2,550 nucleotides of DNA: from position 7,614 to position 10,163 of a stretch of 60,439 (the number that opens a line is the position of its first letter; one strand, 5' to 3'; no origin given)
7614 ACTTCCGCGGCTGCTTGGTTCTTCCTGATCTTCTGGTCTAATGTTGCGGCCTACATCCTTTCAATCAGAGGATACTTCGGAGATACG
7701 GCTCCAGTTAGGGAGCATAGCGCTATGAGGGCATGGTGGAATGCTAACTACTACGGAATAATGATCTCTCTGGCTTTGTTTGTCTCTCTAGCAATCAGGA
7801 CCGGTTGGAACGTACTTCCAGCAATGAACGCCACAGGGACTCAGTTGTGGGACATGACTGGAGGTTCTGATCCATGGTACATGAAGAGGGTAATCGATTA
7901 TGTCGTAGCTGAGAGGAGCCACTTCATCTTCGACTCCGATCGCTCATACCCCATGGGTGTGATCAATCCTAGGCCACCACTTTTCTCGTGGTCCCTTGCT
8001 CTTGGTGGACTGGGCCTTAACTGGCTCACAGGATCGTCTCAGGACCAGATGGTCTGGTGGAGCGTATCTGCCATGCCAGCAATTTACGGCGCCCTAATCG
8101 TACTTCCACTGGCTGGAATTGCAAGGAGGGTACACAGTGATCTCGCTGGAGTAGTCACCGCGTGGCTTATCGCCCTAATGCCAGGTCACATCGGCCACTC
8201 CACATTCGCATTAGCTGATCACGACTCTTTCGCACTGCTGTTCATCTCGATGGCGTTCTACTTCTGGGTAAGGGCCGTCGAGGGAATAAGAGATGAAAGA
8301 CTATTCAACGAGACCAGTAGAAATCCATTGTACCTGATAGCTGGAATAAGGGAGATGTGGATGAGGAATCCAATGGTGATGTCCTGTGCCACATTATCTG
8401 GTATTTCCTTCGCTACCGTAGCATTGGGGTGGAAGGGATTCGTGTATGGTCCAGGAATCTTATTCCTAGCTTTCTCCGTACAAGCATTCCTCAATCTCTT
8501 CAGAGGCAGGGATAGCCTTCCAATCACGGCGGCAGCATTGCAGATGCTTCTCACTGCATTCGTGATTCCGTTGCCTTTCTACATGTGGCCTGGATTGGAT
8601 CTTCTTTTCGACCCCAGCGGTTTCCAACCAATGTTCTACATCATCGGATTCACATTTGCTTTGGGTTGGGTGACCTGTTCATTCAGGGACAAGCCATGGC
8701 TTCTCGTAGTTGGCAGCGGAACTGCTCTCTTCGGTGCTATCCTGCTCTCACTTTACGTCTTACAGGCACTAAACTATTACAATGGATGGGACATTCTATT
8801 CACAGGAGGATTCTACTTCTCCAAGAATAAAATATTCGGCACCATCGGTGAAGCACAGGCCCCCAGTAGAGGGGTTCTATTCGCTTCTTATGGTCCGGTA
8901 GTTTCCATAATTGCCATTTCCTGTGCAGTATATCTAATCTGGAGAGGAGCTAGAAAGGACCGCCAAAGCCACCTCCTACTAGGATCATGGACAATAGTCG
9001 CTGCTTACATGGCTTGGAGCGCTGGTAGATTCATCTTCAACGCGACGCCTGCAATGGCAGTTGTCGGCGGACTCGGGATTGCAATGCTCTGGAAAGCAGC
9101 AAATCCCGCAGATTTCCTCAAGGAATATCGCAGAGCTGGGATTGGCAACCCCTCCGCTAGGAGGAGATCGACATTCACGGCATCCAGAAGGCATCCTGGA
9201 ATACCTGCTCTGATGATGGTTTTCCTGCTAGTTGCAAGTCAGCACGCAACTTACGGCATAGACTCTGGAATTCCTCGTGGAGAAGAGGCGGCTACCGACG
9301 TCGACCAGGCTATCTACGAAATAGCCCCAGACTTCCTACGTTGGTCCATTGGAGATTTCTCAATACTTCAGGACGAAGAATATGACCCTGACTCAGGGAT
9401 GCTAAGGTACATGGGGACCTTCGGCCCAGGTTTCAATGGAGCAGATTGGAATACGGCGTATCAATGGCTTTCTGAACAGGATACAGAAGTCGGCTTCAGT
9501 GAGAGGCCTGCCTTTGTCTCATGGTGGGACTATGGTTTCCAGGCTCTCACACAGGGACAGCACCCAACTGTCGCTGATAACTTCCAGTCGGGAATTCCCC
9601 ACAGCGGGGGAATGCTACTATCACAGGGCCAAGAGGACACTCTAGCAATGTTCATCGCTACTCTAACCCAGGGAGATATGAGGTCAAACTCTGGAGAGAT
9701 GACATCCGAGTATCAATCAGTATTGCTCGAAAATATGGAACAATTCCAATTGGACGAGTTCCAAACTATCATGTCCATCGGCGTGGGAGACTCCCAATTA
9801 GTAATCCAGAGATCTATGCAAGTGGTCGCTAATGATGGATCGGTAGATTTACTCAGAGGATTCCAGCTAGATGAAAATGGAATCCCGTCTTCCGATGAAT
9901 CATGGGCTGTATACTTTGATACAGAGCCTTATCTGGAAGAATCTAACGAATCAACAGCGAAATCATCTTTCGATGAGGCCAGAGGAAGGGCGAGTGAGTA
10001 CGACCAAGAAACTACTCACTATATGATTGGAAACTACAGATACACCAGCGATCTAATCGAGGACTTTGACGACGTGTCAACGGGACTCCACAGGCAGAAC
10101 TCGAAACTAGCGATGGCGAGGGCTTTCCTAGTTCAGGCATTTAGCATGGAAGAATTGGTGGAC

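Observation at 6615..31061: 24.5-kb surface island: AglB giant, S8 protease, beta-helix giant, STAND regulator, MBL hydrolase, calcium-repeat giant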

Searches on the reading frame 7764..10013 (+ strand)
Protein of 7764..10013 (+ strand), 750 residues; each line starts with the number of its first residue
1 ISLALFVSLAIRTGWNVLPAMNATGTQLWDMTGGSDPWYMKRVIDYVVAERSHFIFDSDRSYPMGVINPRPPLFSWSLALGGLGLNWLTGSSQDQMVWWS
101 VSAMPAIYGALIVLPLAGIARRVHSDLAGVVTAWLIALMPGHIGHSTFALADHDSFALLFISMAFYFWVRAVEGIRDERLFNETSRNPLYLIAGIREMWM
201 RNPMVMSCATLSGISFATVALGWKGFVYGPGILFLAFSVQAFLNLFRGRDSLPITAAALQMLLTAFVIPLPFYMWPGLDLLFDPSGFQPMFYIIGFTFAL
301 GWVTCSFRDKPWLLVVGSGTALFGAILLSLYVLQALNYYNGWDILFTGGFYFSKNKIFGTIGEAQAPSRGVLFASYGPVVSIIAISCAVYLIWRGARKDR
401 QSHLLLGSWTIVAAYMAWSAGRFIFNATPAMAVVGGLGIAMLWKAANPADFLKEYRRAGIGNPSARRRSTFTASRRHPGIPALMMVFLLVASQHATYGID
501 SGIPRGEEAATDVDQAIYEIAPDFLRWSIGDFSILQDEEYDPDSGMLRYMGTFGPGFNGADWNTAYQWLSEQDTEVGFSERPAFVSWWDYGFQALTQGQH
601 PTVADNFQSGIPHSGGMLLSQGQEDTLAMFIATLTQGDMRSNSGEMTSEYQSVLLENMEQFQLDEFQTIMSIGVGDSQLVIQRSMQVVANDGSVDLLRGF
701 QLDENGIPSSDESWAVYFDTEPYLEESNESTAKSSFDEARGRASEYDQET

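Call 46: search_protein_representatives(protein=window:7764-10013:+)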
Query: 750 residues. Proteins with E-value up to 0.001 (for the whole library): 678; up to 1e-10: 406; up to 1e-30: 236. The best 150 are listed.
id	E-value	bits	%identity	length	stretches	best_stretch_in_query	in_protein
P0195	0.0e+00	1099.7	64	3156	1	3-745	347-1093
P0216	0.0e+00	1077.2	62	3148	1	2-747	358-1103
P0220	0.0e+00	1049.7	61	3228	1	2-746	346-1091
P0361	2.0e-272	922.1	90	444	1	3-445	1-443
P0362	3.9e-256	868.3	54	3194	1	3-722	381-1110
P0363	2.9e-248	842.3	52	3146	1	3-720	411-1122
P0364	2.3e-243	826.0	63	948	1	1-554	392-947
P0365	8.3e-240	814.3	53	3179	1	2-738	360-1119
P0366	2.0e-238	809.7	52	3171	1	4-721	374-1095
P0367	1.2e-233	793.9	52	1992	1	4-736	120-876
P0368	1.2e-218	744.3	50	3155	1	4-714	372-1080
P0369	1.2e-218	744.3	48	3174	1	3-739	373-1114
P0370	6.9e-199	679.0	46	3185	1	3-707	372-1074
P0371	2.8e-187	640.6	52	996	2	1-341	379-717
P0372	1.0e-162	559.4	44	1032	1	95-721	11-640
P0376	1.8e-109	383.3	35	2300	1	7-668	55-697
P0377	8.2e-107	374.5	38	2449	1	19-679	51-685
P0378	4.0e-105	369.0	35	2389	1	31-641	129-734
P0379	1.3e-104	367.3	35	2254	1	28-648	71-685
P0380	1.9e-103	363.4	37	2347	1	28-660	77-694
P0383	1.1e-96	341.1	36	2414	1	33-647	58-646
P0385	4.8e-95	335.6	37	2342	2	3-451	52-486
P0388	3.0e-91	323.1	36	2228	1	5-670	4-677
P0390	3.9e-91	322.7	33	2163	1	3-658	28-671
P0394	4.3e-89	315.9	35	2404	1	6-642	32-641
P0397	6.9e-87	308.6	36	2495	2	30-437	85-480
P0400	2.8e-86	306.7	35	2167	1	31-652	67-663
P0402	1.3e-85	304.4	32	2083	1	8-654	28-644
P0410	1.6e-83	297.5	32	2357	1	7-638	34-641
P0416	3.0e-81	290.0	35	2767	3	31-437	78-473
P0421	1.1e-80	288.1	33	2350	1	4-636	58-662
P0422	1.2e-80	288.1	32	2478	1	21-643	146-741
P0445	1.9e-74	267.5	33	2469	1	8-635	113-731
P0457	2.5e-70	253.9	31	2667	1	14-643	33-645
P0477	1.1e-63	232.0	28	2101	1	28-660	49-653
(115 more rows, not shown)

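Call 47: list_cluster_members(proteins=[P0376, P0377, P0378, P0383, P0390, P0402, P0416, P0422, P0457, P0477])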
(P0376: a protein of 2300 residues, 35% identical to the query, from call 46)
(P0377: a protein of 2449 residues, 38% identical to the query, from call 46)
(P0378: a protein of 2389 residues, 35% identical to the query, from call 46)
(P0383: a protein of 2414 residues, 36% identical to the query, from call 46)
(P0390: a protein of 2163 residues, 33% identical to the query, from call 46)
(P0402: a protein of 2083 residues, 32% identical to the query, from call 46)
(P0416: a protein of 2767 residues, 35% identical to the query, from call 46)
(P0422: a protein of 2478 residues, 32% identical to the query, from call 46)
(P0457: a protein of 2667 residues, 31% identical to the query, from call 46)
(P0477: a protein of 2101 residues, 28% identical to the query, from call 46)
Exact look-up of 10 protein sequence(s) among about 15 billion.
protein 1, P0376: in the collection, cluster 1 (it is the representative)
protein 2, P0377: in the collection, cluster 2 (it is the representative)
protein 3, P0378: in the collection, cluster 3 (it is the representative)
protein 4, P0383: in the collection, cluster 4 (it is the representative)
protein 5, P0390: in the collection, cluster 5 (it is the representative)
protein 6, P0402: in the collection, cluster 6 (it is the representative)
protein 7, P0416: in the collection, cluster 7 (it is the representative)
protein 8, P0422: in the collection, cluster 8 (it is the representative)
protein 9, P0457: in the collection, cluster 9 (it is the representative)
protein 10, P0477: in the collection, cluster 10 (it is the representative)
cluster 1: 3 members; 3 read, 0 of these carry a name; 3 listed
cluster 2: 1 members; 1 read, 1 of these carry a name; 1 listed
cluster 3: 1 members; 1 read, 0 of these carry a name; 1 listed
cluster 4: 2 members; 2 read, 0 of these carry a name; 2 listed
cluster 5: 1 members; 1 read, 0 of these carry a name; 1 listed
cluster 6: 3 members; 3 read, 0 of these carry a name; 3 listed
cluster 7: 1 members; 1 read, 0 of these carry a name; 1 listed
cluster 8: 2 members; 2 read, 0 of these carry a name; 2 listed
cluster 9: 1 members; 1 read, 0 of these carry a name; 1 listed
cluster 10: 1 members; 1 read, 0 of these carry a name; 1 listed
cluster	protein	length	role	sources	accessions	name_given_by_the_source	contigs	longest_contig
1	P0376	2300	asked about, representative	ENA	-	-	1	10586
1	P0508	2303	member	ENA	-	-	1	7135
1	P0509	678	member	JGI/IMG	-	-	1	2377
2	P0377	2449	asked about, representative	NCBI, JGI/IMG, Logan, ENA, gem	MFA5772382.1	MAG: carboxypeptidase regulatory-like domain-containing protein [Thermoplasmata archaeon]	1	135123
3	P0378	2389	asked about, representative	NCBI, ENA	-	-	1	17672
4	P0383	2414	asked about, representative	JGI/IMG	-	-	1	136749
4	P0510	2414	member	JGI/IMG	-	-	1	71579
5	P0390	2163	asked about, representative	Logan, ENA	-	-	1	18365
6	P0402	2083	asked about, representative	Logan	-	-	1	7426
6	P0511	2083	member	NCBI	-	-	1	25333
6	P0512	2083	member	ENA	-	-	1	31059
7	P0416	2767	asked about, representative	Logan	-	-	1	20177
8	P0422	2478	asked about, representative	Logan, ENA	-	-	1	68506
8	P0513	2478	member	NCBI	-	-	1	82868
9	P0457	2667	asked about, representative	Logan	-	-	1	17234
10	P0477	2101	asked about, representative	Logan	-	-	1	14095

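Call 49: find_encoding_contigs(protein=P0377, flank=10000, max_places=1)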
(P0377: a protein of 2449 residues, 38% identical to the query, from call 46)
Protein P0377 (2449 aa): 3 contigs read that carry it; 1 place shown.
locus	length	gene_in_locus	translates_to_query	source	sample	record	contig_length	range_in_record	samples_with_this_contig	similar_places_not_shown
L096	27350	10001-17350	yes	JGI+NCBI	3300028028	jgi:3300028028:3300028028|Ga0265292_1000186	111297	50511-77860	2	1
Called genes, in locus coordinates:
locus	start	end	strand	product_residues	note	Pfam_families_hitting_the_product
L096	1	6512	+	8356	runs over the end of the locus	-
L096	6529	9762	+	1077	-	PF06832:BiPBP_C (faint), PF07679:I-set (faint), PF13895:Ig_2 (faint), PF13927:Ig_3 (faint), PF16820:PKD_3 (faint), PF17957:Big_7 (faint), PF18911:PKD_4 (faint), PF00801:PKD (faint)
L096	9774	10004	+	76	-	-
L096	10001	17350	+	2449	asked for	PF02516:STT3, PF13231:PMT_2 (weak), PF13620:CarboxypepD_reg, PF13715:CarbopepD_reg_2 (faint), PF13620:CarboxypepD_reg, PF17210:SdrD_B (weak), PF22904:NOMO1-like_2nd (weak)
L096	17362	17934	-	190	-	PF01949:Endo_dU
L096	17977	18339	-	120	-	PF01981:PTH2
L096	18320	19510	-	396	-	PF05621:TniB (weak), PF13191:AAA_16, PF01637:ATPase_2 (weak), PF05729:NACHT (weak), PF13401:AAA_22, PF00004:AAA, PF22703:Cdc6_lid, PF09079:WHD_Cdc6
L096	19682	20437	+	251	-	PF00149:Metallophos (weak)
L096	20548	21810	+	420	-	PF07969:Amidohydro_3, PF01979:Amidohydro_1, PF07969:Amidohydro_3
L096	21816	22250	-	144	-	PF00885:DMRL_synthase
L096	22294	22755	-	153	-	PF00885:DMRL_synthase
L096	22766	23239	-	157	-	PF01467:CTP_transf_like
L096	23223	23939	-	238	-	PF00926:DHBP_synthase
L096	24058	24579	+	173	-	PF09824:ArsR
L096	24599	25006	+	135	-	-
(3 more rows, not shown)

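Call 50: find_encoding_contigs(protein=P0383, flank=10000, max_places=1)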
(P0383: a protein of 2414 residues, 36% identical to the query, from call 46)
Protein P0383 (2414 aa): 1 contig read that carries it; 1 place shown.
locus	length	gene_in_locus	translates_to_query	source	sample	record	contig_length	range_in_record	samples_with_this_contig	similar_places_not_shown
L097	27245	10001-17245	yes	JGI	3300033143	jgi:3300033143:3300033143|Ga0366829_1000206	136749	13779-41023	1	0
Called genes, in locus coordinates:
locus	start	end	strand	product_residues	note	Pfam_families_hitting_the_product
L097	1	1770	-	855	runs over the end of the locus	PF01624:MutS_I, PF05188:MutS_II, PF05192:MutS_III, PF05190:MutS_IV, PF00488:MutS_V, PF27441:MutS_C (weak)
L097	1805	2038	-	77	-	PF01037:AsnC_trans_reg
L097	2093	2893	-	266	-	PF00215:OMPdecase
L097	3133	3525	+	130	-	PF14464:Prok-JAB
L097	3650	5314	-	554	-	PF00501:AMP-binding, PF13193:AMP-binding_C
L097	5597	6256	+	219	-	PF01982:CTP-dep_RFKase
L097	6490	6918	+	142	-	PF00164:Ribosom_S12_S23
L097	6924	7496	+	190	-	PF00177:Ribosomal_S7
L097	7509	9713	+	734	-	PF00009:GTP_EFTU, PF22042:EF-G_D2, PF03144:GTP_EFTU_D2, PF14492:EFG_III, PF03764:EFG_IV, PF00679:EFG_C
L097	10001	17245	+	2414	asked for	PF02516:STT3, PF13715:CarbopepD_reg_2 (faint), PF17802:SpaA (faint), PF07705:CARDB (faint), PF13620:CarboxypepD_reg (weak), PF17210:SdrD_B (weak), PF22904:NOMO1-like_2nd (weak), PF10633:NPCBM_assoc (weak)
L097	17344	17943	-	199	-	PF00857:Isochorismatase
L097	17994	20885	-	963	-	PF01835:MG2 (faint)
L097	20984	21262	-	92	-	-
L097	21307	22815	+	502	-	PF13570:Beta-prop_ACSF4 (faint), PF13360:PQQ_2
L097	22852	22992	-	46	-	-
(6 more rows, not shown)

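Call 51: find_encoding_contigs(protein=P0422, flank=10000, max_places=1)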
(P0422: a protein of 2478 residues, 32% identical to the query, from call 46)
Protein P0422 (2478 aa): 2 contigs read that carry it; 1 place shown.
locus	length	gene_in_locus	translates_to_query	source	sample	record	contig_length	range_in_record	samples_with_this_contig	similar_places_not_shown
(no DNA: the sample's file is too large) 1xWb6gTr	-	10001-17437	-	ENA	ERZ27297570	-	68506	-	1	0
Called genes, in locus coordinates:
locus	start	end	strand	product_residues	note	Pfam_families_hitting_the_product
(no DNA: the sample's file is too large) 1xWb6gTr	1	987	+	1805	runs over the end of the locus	PF01839:FG-GAP (weak), PF13517:FG-GAP_3 (faint), PF01839:FG-GAP (weak), PF17892:Cadherin_5 (faint), PF05345:He_PIG, PF17963:Big_9 (weak)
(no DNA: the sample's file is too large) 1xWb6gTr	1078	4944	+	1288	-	PF01436:NHL (faint)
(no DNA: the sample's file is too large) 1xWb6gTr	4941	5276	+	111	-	-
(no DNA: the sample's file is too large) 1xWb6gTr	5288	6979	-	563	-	PF03483:B3_4 (weak), PF03484:B5, PF17759:tRNA_synthFbeta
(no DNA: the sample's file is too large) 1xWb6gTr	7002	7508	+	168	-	-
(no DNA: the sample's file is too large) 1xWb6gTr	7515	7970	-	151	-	PF03479:PCC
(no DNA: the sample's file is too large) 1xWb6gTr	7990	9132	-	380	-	PF02771:Acyl-CoA_dh_N, PF02770:Acyl-CoA_dh_M, PF00441:Acyl-CoA_dh_1, PF08028:Acyl-CoA_dh_2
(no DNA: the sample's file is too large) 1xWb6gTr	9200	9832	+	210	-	PF04055:Radical_SAM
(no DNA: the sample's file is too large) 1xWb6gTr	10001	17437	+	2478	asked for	PF02516:STT3, PF13620:CarboxypepD_reg (weak), PF13715:CarbopepD_reg_2 (faint), PF17210:SdrD_B (faint), PF17802:SpaA (faint), PF22904:NOMO1-like_2nd (faint), PF13620:CarboxypepD_reg, PF10633:NPCBM_assoc (weak), +1 more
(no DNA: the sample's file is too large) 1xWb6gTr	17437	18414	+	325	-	PF07705:CARDB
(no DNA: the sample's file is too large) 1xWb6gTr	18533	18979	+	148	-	-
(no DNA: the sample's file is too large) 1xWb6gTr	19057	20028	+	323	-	PF00348:polyprenyl_synt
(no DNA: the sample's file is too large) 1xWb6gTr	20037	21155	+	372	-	PF00890:FAD_binding_2 (weak), PF01134:GIDA (weak), PF01266:DAO (faint), PF01494:FAD_binding_3, PF12831:FAD_oxidored, PF22578:GGR_cat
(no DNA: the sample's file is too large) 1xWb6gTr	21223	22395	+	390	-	PF00989:PAS (weak), PF08448:PAS_4, PF08447:PAS_3, PF00512:HisKA, PF02518:HATPase_c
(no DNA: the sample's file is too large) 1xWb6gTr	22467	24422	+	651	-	PF01472:PUA, PF01507:PAPS_reduct, PF13484:Fer4_16 (faint), PF13187:Fer4_9 (weak), PF13237:Fer4_10 (faint), PF14697:Fer4_21 (faint), PF12838:Fer4_7 (weak)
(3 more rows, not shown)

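Call 84: list_cluster_members(proteins=[P0379, P0380, P0385, P0388, P0394, P0397, P0400, P0410, P0421, P0445])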
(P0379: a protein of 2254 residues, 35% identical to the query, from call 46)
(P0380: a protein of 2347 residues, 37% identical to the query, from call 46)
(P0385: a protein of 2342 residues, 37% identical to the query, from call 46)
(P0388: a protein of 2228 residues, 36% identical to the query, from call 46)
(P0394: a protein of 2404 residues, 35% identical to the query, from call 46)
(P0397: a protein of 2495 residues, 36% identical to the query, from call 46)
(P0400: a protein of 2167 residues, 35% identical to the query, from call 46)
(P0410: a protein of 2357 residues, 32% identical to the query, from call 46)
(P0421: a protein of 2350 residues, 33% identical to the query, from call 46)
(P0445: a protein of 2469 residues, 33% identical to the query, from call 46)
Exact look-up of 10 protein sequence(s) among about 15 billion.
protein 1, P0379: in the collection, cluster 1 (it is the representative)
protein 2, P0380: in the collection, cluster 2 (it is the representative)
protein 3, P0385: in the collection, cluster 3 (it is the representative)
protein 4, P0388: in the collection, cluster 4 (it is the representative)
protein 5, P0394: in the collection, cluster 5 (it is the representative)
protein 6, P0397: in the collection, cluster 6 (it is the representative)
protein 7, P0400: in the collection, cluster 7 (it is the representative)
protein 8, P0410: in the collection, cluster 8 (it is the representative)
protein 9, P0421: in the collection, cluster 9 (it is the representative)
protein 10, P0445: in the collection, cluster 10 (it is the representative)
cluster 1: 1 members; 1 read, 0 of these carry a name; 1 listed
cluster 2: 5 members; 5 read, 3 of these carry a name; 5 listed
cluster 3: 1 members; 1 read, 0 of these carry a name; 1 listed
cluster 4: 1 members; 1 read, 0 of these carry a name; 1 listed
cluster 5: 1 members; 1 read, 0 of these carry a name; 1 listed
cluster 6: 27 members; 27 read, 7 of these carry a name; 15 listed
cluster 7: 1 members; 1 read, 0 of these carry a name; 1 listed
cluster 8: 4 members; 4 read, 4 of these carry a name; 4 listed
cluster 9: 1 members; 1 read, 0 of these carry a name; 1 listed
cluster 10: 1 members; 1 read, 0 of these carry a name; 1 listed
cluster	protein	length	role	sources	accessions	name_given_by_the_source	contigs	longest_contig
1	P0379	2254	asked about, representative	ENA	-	-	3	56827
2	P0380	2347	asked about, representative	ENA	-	-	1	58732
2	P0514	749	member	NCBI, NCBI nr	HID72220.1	MAG TPA: hypothetical protein EYP29_05715, partial [Thermoplasmata archaeon] | hypothetical protein [Thermoplasmata archaeon]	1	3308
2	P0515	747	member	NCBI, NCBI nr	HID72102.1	MAG TPA: carboxypeptidase regulatory-like domain-containing protein, partial ... | carboxypeptidase regulatory-like domain-containing protein [Thermoplasmata archaeon]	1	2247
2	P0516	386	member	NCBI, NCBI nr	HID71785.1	MAG TPA: hypothetical protein EYP29_03455, partial [Thermoplasmata archaeon] | hypothetical protein [Thermoplasmata archaeon]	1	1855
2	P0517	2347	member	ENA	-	-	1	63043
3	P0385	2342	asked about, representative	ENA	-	-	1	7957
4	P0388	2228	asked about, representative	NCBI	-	-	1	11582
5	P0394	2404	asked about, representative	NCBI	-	-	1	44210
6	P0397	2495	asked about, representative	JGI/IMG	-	-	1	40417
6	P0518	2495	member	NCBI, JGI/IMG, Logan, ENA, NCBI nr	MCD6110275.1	MAG: carboxypeptidase regulatory-like domain-containing protein [Thermoplasmata archaeon] | carboxypeptidase regulatory-like domain-containing protein [Thermoplasmata archaeon]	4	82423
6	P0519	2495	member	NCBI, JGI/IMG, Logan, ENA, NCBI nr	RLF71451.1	MAG: hypothetical protein DRN40_02455 [Thermoplasmata archaeon]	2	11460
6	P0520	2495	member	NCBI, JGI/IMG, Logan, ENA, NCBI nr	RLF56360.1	MAG: hypothetical protein DRN28_00595 [Thermoplasmata archaeon]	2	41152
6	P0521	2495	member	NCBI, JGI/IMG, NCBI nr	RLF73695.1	MAG: hypothetical protein DRN55_02650 [Thermoplasmata archaeon]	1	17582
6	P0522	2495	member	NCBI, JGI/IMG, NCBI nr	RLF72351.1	MAG: hypothetical protein DRN35_00790 [Thermoplasmata archaeon]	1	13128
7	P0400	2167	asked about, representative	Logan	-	-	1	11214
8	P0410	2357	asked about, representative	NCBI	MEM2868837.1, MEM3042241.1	MAG: STT3 domain-containing protein [Thermoplasmata archaeon]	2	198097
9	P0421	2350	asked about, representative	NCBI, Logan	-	-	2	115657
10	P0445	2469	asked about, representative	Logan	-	-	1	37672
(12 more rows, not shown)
